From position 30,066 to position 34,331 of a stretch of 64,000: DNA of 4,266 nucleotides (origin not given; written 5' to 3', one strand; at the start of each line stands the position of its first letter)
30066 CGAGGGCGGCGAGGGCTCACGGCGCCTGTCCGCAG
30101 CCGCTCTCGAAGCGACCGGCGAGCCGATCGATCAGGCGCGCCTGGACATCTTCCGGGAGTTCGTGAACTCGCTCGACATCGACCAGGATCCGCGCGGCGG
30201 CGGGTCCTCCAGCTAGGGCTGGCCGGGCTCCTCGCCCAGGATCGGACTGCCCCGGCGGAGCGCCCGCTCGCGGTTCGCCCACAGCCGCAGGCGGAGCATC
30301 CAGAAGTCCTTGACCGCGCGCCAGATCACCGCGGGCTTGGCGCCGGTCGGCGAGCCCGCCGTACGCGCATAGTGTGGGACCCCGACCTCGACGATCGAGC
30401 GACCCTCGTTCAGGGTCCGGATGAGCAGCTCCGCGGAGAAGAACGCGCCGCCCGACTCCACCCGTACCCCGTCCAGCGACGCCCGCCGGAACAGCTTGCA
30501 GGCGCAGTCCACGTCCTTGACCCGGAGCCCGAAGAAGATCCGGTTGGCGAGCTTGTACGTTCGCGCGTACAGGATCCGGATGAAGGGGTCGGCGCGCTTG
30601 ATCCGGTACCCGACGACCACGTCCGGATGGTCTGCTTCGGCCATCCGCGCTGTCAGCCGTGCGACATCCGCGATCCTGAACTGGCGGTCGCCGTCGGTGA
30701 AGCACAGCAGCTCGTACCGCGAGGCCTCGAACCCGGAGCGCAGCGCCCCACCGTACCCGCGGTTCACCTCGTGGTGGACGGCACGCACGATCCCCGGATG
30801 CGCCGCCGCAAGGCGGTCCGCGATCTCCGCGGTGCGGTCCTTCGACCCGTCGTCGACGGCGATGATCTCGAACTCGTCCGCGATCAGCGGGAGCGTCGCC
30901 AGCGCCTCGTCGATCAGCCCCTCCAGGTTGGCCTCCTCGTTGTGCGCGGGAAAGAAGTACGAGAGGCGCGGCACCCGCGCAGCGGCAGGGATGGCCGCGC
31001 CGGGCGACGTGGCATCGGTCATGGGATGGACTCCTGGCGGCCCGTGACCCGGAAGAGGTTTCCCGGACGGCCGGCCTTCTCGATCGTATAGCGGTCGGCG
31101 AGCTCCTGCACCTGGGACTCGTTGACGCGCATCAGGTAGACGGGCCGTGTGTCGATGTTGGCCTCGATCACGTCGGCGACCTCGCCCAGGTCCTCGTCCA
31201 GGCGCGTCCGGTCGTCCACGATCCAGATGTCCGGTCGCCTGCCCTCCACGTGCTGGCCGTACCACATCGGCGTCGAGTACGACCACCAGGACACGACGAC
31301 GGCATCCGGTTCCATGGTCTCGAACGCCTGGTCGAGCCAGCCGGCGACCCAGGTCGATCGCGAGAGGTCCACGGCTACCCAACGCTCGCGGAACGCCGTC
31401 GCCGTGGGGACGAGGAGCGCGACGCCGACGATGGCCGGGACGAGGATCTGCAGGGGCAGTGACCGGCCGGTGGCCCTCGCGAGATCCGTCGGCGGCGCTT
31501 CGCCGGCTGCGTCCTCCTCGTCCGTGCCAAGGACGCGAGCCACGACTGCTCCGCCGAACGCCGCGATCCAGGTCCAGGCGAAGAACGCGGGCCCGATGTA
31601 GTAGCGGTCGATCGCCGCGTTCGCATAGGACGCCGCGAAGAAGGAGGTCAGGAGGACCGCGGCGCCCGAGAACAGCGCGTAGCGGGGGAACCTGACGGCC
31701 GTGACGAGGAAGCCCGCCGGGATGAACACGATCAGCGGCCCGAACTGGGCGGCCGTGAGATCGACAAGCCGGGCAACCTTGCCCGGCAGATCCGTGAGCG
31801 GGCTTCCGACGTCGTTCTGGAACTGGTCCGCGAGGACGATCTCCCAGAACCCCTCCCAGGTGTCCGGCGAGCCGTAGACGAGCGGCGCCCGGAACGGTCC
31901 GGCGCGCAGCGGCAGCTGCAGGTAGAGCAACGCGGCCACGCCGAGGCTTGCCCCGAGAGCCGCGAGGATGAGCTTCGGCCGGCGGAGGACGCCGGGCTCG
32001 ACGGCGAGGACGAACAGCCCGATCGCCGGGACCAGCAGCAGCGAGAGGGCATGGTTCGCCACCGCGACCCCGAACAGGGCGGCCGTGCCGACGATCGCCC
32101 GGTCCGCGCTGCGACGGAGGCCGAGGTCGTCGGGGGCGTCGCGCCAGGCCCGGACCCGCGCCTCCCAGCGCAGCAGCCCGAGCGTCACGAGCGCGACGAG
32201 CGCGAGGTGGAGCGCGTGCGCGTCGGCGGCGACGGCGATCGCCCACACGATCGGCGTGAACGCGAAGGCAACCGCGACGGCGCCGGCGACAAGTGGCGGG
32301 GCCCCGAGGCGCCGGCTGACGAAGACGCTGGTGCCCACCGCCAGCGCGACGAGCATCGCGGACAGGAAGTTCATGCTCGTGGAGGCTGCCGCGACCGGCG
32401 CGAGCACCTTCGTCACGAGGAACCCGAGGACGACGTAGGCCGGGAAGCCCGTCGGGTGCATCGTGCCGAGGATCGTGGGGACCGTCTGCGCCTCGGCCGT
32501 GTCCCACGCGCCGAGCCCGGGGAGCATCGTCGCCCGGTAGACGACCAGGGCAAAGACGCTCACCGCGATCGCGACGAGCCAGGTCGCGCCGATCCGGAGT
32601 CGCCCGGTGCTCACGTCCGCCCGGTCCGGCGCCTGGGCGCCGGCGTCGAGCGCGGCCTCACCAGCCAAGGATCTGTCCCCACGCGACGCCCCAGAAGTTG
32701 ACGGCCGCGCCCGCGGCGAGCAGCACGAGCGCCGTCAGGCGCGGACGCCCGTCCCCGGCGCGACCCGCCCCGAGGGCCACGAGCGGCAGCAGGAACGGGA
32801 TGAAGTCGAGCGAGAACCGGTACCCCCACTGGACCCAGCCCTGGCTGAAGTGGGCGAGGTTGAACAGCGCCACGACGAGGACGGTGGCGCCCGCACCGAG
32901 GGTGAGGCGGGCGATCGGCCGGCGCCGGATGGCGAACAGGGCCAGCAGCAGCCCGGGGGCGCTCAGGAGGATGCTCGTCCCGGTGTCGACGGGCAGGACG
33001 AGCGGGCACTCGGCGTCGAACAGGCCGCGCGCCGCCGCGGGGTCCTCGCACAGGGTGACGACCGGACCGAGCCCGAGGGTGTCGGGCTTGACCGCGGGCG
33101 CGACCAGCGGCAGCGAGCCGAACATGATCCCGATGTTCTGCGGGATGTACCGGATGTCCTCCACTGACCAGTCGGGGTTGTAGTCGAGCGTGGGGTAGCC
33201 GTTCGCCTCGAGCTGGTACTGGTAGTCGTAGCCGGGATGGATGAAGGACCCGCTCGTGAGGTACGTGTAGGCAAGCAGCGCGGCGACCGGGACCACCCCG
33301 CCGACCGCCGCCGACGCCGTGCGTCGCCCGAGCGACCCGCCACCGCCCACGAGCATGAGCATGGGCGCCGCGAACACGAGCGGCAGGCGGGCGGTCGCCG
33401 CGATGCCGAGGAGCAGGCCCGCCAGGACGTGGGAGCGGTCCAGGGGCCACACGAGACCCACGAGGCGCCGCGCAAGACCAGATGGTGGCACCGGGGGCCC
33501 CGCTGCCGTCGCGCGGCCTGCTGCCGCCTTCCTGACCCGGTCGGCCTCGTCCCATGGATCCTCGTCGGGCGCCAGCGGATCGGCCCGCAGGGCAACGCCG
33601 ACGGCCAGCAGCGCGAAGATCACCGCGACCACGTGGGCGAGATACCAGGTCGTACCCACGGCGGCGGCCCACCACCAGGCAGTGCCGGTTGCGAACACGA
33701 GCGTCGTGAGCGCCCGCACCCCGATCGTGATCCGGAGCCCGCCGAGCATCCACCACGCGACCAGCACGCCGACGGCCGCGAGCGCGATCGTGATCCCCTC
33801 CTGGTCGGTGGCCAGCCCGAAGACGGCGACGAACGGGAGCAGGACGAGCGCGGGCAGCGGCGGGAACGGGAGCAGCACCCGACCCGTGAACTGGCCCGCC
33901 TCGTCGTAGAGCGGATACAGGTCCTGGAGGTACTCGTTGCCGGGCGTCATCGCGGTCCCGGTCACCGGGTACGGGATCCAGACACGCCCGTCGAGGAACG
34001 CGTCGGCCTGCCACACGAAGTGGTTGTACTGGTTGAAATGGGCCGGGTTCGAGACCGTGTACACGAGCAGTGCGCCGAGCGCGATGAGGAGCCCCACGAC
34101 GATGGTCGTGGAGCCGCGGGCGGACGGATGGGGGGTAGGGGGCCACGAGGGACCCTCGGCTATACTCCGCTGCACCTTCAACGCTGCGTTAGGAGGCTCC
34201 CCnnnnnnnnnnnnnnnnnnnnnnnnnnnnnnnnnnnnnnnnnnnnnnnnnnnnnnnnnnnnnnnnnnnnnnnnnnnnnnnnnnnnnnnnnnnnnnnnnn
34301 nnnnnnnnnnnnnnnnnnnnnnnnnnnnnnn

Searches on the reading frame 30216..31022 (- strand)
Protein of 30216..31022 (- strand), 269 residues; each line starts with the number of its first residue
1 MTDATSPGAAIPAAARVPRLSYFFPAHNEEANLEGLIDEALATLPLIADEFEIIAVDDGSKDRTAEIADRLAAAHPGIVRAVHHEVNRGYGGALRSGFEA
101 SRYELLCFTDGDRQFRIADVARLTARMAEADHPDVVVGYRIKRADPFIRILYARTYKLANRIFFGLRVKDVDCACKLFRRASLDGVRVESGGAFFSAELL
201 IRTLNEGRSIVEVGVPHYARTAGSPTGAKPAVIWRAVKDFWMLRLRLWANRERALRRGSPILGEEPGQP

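Call 47: search_protein_families(library=ncbifam, proteins=[window:30216-31022:-], max_evalue=0.001)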
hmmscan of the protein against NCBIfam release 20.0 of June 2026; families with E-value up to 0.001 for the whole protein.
window:30216-31022:- (269 aa): 14 families
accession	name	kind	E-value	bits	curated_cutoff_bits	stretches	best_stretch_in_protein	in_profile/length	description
TIGR03937.1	PgaC_IcaA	equivalog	7.9e-17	61.3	422.3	1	13-119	40-142/407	poly-beta-1,6-N-acetyl-D-glucosamine synthase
NF007986.1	PRK10714.1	equivalog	3.6e-16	59.1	529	1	16-221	4-204/316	undecaprenyl-phosphate 4-deoxy-4-formamido-L-arabinose transferase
NF058614.1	PPMAGASynPpgS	equivalog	1.2e-14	54.3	370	1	24-207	6-186/226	polyprenyl-phospho-N-acetylgalactosaminyl synthase PpgS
NF041391.1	DPhHxTase_Halo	equivalog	2.2e-13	49.7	375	1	36-221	9-187/213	dolichyl-phosphate hexose transferase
NF047588.1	GlcsyltransPgfSStrep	equivalog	2e-12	47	500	1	20-185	3-166/308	glycosyltransferase PgfS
TIGR04182.1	glyco_TIGR04182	equivalog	7.6e-11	41.9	325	1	23-230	5-203/293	S-layer glycoprotein N-glycosyltransferase AglJ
TIGR03965.1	mycofact_glyco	equivalog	1.2e-10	40.9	280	1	18-128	74-180/467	mycofactocin biosynthesis glycosyltransferase MftF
NF041875.1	EPS_EpsD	equivalog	2.6e-09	36.9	370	1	24-139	5-115/325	exopolysaccharide biosynthesis glycosyltransferase EpsD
NF007482.0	PRK10073.1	equivalog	3.4e-09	36.2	423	1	17-136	5-118/334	glycosyltransferase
TIGR04283.1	glyco_like_mftF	equivalog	4.2e-09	36.3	182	1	24-153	5-123/221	TIGR04283 family arsenosugar biosynthesis glycosyltransferase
NF010496.0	PRK13915.1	equivalog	3.3e-08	33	262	1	16-113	29-127/307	glucosyl-3-phosphoglycerate synthase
TIGR03469.1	HpnB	hypoth_equivalog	1.2e-07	31.1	379.25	1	13-131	39-164/386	hopene-associated glycosyltransferase HpnB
NF047683.1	TeichurnBiosyTuaG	equivalog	5.4e-06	26.2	400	1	18-141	6-125/252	teichuronic acid biosynthesis protein TuaG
NF053739.1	GlytfEpsEBac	equivalog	0.00069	18.7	450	1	48-115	28-95/265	glycosyltransferase EpsE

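Call 48: search_protein_families(library=pfam, proteins=[window:30216-31022:-], max_evalue=0.001)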
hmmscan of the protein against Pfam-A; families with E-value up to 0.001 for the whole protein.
window:30216-31022:- (269 aa): 2 families
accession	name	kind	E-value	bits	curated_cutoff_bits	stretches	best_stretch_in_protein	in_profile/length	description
PF00535.33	Glycos_transf_2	-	3.1e-26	92.7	23.3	1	24-184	4-165/168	Glycosyl transferase family 2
PF13641.12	Glyco_tranf_2_3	-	0.00032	21.2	27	1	18-112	1-96/230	Glycosyltransferase like family 2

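Call 50: search_solved_structures(query=window:30216-31022:-, max_evalue=0.001)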
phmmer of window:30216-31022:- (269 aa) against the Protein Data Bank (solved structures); distinct sequences matched with E-value up to 0.001: 12.
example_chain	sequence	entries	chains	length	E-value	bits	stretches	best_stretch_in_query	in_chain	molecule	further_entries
8vxh_A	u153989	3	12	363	3.4e-12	49.7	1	6-194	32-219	Undecaprenyl-phosphate 4-deoxy-4-formamido-L-arabinose transferase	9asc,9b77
9hwj_A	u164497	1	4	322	8.6e-12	48.4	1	17-187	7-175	Undecaprenyl-phosphate 4-deoxy-4-formamido-L-arabinose transferase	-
9bhc_C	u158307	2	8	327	1.4e-11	47.7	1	14-194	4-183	Undecaprenyl-phosphate 4-deoxy-4-formamido-L-arabinose transferase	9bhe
5mlz_A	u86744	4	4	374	4.1e-09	39.6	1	19-235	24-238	Dolichol monophosphate mannose synthase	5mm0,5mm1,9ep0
3bcv_A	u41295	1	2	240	1.5e-08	37.8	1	16-114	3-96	Putative glycosyltransferase protein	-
6yv7_B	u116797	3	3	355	1.1e-05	28.4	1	10-120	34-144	Glycosyl transferase, family 2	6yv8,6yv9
6yv7_A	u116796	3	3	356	1.1e-05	28.4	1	10-120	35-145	Glycosyl transferase, family 2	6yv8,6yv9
5eke_A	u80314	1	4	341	2.8e-05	27.1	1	19-152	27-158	Uncharacterized glycosyltransferase sll0501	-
5ekp_C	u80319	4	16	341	2.9e-05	27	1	19-151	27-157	Uncharacterized glycosyltransferase sll0501 | Glycosyltransferase sll0501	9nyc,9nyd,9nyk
9nye_A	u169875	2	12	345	2.9e-05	27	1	19-151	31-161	Glycosyltransferase sll0501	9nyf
2z87_A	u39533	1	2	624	5.4e-05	26.1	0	15-102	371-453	Chondroitin synthase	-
2z86_A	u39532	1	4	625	5.5e-05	26.1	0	15-102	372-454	Chondroitin synthase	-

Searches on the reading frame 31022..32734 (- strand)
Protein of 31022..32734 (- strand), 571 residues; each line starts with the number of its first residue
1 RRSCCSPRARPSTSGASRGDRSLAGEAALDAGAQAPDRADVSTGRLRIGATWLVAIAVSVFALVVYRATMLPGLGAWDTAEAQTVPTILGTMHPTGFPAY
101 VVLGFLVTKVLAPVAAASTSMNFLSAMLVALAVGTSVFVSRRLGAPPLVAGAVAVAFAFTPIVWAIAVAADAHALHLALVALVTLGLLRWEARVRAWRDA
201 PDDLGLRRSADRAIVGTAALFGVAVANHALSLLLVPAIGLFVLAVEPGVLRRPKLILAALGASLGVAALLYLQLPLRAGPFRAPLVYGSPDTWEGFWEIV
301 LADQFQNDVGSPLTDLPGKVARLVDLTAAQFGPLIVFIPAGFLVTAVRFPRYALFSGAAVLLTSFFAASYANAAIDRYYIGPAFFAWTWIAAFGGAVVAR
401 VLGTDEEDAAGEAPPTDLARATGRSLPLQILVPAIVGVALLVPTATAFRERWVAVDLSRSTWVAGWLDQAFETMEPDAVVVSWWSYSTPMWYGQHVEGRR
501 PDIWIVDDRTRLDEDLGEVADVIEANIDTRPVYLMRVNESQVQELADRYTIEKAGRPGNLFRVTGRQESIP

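Call 18: search_protein_families(library=pfam, proteins=[window:31022-32734:-], max_evalue=0.001)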
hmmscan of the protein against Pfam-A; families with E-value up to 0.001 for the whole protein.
window:31022-32734:- (571 aa): 1 family
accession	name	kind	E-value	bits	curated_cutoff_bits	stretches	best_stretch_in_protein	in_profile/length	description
PF11028.14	TMEM260-like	-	5.4e-18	65.8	24.2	1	78-243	1-171/179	Protein O-mannosyl-transferase TMEM260-like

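Call 47: search_protein_families(library=ncbifam, proteins=[window:31022-32668:-], max_evalue=0.001)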
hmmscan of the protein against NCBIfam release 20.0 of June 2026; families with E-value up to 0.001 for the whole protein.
window:31022-32668:- (549 aa): 0 families

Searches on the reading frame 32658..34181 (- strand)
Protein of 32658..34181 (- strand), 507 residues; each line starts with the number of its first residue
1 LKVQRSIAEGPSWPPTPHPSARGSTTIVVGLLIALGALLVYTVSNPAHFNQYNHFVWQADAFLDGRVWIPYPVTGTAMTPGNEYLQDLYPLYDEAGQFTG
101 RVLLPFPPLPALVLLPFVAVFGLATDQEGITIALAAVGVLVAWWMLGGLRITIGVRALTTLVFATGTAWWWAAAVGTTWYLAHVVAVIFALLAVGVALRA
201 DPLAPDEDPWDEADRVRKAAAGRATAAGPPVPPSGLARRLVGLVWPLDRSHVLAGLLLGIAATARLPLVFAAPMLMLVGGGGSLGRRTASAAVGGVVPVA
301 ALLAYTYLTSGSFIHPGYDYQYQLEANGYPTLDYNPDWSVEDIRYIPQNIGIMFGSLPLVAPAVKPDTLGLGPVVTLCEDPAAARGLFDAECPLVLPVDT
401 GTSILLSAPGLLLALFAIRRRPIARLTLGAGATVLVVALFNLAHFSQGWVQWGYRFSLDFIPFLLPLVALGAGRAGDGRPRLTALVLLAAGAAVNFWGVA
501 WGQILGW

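Call 5: search_protein_families(library=pfam, proteins=[window:32658-34181:-], max_evalue=1)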
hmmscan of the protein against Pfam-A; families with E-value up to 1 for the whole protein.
window:32658-34181:- (507 aa): 1 family
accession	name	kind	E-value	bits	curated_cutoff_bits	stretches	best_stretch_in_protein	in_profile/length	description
PF10283.14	zf-CCHH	-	0.33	11.4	22.7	1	45-54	14-23/26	PBZ domain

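Call 6: search_protein_families(library=ncbifam, proteins=[window:32658-34181:-], max_evalue=1)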
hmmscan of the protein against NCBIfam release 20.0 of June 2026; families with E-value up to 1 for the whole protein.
window:32658-34181:- (507 aa): 1 family
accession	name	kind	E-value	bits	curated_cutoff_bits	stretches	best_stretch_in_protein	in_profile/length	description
NF047440.1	LA3751_2_3_fam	subfamily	0.57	8.9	200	0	94-194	69-164/460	LA_3751/LA_3752 family putative glycosyltransferase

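Call 59: search_solved_structures(query=A3, max_evalue=10)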
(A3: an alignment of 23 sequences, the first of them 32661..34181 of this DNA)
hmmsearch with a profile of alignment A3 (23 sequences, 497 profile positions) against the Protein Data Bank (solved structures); distinct sequences matched with E-value up to 10: 0.

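Call 60: search_protein_families(library=pfam, alignment_id=A3, max_evalue=0.1)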
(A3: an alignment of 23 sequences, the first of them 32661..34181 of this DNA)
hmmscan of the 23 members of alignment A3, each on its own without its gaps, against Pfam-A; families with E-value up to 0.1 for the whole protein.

A. member 1, window:32661-34181:- (507 aa): 0 families

B. families by the number of members that match (of 23 scanned): 1 family
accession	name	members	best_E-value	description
PF09534.15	Trp_oprn_chp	1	0.014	Tryptophan-associated transmembrane protein (Trp_oprn_chp)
